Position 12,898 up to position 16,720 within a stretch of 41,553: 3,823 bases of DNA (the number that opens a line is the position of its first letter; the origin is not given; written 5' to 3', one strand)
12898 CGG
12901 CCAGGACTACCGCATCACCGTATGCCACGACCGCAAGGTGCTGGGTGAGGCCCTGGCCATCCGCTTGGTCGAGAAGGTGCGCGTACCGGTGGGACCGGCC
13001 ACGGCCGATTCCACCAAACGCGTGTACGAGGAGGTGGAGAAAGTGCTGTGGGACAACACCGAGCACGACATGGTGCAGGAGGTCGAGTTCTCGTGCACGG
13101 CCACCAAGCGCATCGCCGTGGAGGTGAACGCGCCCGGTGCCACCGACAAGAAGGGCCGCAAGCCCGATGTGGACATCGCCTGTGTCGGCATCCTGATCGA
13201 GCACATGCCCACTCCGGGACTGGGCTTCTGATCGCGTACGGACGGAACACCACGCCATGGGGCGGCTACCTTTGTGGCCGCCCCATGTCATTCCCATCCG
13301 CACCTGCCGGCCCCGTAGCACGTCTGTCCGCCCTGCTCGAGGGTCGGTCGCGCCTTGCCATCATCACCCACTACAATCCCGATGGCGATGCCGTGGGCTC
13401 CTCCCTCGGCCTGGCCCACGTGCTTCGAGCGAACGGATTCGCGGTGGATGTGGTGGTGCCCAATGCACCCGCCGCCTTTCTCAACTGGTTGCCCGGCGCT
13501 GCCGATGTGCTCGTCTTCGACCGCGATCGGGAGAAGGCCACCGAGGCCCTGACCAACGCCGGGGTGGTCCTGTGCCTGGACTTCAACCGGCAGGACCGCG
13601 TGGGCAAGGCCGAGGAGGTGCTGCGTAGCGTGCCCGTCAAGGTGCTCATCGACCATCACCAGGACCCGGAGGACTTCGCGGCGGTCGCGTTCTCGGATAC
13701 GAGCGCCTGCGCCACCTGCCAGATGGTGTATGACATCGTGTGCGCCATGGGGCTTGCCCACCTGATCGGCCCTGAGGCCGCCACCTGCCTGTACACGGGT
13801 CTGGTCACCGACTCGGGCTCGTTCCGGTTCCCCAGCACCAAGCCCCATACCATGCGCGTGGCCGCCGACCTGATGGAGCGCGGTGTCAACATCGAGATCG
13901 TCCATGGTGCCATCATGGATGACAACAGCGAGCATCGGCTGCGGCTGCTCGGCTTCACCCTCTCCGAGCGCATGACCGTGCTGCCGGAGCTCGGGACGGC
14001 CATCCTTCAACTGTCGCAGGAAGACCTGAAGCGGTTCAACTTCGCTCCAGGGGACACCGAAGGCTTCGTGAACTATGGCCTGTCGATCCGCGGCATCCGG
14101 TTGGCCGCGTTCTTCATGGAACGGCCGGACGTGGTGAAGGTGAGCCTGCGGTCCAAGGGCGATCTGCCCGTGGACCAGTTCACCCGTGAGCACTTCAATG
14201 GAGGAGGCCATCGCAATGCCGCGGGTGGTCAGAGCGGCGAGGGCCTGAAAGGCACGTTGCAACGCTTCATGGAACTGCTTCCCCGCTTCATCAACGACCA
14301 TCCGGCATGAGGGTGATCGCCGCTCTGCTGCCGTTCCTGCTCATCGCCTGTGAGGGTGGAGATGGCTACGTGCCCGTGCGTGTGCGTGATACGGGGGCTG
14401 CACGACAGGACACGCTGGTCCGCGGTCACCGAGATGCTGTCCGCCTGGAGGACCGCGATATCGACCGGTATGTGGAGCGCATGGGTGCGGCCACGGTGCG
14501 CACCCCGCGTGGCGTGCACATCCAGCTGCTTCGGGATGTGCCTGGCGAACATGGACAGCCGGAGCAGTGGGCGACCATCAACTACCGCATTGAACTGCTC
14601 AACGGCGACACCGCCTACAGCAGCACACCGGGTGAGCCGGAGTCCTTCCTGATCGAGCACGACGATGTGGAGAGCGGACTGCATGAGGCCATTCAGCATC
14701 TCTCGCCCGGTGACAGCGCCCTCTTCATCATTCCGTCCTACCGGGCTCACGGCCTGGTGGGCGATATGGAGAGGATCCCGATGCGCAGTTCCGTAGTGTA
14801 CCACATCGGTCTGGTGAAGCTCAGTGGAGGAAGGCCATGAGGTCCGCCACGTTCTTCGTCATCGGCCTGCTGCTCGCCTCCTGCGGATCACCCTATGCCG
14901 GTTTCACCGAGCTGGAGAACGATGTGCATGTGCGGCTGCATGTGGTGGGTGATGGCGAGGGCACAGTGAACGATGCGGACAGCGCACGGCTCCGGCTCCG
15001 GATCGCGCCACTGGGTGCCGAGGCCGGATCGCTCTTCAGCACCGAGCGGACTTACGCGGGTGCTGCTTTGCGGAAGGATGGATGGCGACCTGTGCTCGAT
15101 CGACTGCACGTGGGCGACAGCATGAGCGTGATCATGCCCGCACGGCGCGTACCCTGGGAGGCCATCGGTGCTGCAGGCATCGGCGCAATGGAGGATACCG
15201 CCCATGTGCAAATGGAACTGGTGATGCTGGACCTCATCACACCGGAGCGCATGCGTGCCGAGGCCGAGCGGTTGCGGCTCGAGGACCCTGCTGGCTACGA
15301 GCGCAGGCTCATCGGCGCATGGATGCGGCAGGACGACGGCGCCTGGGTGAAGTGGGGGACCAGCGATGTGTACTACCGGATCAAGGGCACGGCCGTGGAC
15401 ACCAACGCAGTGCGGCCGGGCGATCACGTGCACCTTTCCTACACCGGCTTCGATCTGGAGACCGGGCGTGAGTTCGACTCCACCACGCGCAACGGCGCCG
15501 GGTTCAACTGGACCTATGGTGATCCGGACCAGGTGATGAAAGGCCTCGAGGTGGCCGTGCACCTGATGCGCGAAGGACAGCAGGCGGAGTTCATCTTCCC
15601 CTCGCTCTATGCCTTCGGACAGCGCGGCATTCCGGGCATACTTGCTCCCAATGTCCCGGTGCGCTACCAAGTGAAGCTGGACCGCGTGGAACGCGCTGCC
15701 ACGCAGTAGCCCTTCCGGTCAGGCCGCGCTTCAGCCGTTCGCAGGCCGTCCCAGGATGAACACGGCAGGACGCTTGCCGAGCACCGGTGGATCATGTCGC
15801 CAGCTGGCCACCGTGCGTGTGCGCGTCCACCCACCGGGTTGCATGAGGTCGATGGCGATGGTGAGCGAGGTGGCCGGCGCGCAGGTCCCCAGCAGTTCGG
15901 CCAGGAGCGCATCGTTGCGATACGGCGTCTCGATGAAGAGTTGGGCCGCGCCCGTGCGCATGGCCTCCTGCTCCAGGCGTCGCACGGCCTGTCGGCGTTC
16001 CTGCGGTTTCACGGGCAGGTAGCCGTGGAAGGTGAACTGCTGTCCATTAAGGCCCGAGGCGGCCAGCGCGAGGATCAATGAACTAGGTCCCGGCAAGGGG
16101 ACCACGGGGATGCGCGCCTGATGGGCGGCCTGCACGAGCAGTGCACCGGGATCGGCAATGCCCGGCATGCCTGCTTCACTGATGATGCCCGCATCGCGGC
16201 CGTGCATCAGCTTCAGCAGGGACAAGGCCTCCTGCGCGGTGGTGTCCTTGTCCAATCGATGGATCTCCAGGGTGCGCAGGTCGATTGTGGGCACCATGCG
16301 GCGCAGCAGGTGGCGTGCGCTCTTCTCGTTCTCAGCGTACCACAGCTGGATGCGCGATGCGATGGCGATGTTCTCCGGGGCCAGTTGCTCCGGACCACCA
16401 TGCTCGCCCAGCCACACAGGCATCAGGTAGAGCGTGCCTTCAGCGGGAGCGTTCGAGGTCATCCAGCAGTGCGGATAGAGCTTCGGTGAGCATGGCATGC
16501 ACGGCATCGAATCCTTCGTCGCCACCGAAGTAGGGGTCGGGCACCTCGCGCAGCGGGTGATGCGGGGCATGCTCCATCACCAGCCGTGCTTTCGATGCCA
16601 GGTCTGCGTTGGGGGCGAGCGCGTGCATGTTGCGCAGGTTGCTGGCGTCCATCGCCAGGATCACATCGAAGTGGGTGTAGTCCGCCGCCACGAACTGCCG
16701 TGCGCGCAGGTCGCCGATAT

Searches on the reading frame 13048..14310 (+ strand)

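Call 86: search_protein_families(library=pfam, proteins=[window:13048-14310:+], max_evalue=0.00001)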
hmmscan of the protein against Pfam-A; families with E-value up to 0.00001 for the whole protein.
window:13048-14310:+ (420 aa): 2 families
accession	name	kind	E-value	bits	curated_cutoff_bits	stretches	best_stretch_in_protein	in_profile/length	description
PF01368.27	DHH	-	3.2e-21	76.3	28.1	1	104-251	3-124/125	DHH family, N-terminal domain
PF02272.25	DHHA1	-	3.6e-08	34.2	25.9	1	330-415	11-100/102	DHHA1 domain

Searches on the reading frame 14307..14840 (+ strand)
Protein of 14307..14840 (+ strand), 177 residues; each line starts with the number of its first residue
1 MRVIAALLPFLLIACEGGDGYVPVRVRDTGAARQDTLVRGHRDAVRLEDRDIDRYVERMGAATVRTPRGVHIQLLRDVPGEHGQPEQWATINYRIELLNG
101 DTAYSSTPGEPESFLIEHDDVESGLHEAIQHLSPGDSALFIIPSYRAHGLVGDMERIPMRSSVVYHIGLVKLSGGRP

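Call 86: search_protein_families(library=pfam, proteins=[window:14307-14840:+], max_evalue=0.00001)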
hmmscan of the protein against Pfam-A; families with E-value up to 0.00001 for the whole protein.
window:14307-14840:+ (177 aa): 1 family
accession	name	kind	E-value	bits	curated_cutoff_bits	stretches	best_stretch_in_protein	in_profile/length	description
PF00254.34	FKBP_C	-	2.9e-07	31.1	21.1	1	84-169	6-93/94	FKBP-type peptidyl-prolyl cis-trans isomerase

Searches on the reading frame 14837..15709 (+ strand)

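Call 86: search_protein_families(library=pfam, proteins=[window:14837-15709:+], max_evalue=0.00001)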
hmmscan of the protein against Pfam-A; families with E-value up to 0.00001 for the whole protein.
window:14837-15709:+ (290 aa): 1 family
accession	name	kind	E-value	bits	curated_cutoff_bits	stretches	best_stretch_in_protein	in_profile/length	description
PF00254.34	FKBP_C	-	5.5e-15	55.9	21.1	1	191-281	4-93/94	FKBP-type peptidyl-prolyl cis-trans isomerase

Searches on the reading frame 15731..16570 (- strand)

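Call 86: search_protein_families(library=pfam, proteins=[window:15731-16570:-], max_evalue=0.00001)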
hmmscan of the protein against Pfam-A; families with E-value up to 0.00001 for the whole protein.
window:15731-16570:- (279 aa): 1 family
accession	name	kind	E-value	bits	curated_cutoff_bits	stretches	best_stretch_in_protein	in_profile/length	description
PF00590.25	TP_methylase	-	6.2e-09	36.5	27.8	1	60-226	12-179/212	Tetrapyrrole (Corrin/Porphyrin) Methylases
